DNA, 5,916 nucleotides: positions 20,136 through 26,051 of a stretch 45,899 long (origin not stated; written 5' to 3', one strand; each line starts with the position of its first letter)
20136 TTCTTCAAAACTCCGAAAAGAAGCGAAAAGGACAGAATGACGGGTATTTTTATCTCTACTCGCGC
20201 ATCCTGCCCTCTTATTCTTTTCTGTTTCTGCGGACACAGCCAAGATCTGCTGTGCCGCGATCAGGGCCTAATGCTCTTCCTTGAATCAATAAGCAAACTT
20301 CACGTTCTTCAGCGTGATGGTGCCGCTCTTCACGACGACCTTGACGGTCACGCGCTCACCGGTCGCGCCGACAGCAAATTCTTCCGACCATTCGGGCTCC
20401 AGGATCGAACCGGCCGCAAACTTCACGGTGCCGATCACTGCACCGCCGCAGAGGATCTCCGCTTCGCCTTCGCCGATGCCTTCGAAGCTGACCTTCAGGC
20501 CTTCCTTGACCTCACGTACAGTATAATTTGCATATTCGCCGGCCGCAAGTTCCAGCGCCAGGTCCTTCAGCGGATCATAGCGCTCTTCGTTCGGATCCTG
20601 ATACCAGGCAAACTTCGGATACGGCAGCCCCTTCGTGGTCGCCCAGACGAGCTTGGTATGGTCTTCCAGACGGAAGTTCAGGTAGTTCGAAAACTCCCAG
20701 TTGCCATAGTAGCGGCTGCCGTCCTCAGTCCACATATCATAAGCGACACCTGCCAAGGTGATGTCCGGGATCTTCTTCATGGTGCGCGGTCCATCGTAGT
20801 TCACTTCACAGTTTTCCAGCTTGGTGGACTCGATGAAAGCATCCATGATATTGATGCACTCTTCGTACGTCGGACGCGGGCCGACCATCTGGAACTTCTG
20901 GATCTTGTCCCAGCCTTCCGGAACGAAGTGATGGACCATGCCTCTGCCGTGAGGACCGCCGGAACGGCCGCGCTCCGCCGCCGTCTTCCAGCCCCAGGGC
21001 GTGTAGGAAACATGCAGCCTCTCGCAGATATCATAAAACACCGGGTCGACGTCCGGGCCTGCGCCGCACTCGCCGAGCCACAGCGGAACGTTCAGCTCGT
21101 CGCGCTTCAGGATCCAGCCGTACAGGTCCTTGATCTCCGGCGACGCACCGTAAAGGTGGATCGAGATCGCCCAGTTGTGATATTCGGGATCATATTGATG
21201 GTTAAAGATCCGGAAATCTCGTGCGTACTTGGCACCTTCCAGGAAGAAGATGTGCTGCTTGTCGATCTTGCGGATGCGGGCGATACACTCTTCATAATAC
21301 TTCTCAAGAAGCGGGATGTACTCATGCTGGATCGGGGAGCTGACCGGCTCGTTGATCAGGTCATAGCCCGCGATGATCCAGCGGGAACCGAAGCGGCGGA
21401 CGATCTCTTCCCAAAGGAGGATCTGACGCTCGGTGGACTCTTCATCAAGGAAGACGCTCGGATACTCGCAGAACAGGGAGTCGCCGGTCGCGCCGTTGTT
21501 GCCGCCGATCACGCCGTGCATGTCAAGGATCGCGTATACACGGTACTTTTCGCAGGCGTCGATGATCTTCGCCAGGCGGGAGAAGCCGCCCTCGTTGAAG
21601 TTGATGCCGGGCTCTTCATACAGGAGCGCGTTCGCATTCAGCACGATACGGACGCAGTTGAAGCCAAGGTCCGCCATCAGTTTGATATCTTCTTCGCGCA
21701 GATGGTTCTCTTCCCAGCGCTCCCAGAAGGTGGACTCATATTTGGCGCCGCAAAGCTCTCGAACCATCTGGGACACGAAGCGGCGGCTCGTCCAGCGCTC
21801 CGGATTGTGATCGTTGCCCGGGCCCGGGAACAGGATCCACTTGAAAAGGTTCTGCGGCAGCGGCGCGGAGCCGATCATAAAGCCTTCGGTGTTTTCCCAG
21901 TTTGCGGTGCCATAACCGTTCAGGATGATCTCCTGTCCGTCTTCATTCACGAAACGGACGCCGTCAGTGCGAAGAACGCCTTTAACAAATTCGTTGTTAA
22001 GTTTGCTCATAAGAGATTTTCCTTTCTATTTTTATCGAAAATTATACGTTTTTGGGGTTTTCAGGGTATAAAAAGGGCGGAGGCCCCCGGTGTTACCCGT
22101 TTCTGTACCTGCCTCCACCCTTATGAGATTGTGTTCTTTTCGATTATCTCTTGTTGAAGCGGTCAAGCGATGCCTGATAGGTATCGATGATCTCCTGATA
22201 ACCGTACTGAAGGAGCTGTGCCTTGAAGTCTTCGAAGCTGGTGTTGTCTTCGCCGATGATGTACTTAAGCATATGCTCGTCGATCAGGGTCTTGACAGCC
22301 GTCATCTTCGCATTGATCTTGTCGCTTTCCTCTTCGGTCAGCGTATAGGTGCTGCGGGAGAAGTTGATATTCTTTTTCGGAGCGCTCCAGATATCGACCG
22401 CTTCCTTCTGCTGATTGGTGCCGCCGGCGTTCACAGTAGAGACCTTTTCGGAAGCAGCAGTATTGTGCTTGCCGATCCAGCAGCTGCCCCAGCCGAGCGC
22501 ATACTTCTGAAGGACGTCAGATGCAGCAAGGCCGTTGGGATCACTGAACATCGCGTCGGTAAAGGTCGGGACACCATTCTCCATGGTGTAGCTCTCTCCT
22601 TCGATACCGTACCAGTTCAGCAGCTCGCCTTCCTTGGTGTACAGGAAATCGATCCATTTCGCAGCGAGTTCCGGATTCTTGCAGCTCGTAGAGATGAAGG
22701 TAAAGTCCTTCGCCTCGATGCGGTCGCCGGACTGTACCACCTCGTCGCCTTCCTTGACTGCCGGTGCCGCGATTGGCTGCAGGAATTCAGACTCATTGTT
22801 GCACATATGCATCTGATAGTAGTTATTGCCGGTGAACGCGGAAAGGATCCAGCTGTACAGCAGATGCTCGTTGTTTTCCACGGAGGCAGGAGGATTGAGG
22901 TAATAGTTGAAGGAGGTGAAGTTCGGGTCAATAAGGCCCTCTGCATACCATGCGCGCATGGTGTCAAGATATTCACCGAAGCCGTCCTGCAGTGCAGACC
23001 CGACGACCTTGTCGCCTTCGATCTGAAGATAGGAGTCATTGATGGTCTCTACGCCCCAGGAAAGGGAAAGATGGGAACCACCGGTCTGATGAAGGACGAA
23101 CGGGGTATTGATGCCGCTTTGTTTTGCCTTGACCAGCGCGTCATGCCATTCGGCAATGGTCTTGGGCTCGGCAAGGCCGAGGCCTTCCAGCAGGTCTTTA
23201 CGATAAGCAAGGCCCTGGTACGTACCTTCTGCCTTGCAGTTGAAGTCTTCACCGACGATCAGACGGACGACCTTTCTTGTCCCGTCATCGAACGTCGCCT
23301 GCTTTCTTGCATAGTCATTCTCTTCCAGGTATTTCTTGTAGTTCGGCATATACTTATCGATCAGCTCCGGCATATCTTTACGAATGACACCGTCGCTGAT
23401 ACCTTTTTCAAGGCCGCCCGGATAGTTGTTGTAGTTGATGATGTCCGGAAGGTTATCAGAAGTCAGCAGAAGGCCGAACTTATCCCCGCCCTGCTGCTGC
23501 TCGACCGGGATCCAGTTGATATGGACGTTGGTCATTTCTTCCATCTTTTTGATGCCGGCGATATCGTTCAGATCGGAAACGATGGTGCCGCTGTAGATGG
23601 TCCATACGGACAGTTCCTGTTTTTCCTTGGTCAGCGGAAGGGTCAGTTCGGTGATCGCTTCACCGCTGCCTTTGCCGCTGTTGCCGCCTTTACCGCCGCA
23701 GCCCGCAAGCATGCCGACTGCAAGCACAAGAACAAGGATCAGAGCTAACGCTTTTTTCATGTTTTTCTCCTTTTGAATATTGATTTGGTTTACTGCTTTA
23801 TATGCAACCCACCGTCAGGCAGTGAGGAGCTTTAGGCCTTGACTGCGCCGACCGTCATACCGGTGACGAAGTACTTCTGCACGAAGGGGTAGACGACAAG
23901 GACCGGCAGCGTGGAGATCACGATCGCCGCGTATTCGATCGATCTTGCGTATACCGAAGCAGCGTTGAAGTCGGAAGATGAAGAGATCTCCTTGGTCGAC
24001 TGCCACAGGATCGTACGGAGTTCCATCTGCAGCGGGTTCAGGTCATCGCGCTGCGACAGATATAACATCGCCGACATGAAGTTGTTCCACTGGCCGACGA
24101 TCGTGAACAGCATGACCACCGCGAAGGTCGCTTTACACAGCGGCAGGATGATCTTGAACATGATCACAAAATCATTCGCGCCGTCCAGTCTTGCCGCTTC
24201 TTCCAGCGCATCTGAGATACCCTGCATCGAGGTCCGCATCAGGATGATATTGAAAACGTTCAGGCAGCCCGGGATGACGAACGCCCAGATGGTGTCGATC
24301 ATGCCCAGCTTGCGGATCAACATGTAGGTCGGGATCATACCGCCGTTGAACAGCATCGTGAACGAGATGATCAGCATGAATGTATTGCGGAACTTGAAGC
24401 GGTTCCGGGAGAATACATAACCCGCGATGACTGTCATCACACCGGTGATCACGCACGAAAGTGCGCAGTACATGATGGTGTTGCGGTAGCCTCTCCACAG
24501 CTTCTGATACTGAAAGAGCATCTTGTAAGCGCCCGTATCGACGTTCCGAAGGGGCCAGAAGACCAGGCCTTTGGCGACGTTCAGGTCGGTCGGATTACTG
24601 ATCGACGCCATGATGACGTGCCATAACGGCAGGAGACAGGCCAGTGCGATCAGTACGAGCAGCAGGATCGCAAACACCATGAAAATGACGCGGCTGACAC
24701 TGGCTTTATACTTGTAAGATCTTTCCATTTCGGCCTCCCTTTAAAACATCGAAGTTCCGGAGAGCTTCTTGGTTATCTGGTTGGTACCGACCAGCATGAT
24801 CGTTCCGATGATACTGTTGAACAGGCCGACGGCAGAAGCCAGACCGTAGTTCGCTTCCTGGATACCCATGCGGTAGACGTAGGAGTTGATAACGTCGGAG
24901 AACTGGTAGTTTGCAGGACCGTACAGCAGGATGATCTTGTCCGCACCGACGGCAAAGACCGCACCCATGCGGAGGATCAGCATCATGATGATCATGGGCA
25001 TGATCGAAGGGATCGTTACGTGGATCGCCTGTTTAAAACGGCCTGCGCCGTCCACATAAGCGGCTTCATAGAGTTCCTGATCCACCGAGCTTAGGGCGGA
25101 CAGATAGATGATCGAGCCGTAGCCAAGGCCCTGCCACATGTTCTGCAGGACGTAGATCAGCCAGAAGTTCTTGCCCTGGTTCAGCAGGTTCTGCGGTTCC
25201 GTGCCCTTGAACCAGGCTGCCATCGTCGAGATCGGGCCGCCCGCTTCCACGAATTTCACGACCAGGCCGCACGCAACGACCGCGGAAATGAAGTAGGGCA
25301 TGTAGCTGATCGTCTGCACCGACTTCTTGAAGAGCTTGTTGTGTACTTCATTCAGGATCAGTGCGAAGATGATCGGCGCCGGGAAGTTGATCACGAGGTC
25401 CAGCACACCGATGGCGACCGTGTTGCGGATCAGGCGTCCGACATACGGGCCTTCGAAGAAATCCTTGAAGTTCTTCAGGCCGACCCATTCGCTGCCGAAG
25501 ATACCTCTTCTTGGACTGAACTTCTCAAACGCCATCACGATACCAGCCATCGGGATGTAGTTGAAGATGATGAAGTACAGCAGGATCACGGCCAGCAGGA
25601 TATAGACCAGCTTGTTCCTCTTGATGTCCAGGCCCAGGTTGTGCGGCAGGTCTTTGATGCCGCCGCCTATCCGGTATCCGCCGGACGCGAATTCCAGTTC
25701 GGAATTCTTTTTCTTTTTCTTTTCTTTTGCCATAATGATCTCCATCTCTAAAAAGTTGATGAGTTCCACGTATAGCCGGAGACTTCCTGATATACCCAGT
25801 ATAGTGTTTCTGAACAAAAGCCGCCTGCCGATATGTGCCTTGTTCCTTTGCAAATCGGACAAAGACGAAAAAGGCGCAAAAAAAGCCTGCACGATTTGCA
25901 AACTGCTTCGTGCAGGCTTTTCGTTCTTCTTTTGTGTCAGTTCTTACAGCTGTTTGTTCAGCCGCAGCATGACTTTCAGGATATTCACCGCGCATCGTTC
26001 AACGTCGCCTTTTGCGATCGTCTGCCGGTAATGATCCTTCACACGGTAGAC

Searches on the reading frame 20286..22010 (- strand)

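Call 10: search_protein_families(library=pfam, proteins=[window:20286-22010:-], max_evalue=0.0001)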
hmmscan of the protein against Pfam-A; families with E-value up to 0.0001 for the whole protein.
window:20286-22010:- (574 aa): 1 family
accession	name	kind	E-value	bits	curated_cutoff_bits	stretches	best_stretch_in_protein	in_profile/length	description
PF00150.24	Cellulase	-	4.4e-24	85.9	23.5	1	94-342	15-269/272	Cellulase (glycosyl hydrolase family 5)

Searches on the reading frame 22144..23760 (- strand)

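Call 10: search_protein_families(library=pfam, proteins=[window:22144-23760:-], max_evalue=0.0001)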
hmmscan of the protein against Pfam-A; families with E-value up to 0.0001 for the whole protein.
window:22144-23760:- (538 aa): 1 family
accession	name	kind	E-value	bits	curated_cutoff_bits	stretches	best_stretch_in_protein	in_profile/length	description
PF01547.30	SBP_bac_1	-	2e-14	54.7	26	1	74-378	19-305/307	Bacterial extracellular solute-binding protein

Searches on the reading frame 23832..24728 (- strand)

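Call 10: search_protein_families(library=pfam, proteins=[window:23832-24728:-], max_evalue=0.0001)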
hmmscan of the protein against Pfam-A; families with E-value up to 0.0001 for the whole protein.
window:23832-24728:- (298 aa): 1 family
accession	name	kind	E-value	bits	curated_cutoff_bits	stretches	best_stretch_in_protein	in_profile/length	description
PF00528.27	BPD_transp_1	-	6.2e-10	39.5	26.4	1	101-291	3-182/184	Binding-protein-dependent transport system inner membrane component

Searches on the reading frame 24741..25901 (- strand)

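Call 10: search_protein_families(library=pfam, proteins=[window:24741-25901:-], max_evalue=0.0001)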
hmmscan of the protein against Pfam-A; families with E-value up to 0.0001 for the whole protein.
window:24741-25901:- (386 aa): 1 family
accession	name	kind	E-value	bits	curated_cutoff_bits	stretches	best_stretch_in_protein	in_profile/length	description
PF00528.27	BPD_transp_1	-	4.9e-16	59.4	26.4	1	177-374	6-176/184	Binding-protein-dependent transport system inner membrane component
